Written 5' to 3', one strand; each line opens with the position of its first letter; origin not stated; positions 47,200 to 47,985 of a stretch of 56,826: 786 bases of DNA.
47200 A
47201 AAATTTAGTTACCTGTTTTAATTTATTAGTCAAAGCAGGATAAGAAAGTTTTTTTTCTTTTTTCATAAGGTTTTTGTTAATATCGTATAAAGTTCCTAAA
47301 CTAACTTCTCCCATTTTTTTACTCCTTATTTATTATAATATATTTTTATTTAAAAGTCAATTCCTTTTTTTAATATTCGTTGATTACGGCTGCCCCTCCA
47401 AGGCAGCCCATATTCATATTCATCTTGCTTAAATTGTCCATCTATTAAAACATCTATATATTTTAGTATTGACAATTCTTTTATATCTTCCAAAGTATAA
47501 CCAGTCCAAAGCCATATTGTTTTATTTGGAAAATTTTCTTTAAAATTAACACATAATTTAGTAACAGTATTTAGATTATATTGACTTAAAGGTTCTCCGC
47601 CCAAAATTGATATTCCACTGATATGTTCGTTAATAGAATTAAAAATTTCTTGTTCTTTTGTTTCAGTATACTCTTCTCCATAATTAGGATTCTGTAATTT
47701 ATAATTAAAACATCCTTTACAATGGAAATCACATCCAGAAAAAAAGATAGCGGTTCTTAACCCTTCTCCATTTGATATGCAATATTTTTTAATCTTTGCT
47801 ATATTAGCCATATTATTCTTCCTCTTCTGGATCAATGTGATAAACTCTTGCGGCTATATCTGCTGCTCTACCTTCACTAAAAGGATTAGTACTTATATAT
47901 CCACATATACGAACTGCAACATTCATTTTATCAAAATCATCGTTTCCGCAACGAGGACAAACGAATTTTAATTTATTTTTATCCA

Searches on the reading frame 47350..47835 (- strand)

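Call 74: search_protein_families(library=pfam, proteins=[window:47350-47835:-], max_evalue=0.001)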
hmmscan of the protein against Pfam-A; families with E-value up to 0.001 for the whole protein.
window:47350-47835:- (161 aa): 2 families
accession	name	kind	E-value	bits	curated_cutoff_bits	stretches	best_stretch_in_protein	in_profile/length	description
PF13353.11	Fer4_12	-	5.5e-46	156.7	22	1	22-154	2-136/137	4Fe-4S single cluster domain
PF04055.27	Radical_SAM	-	1.8e-06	28.7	29.5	1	30-117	2-90/166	Radical SAM superfamily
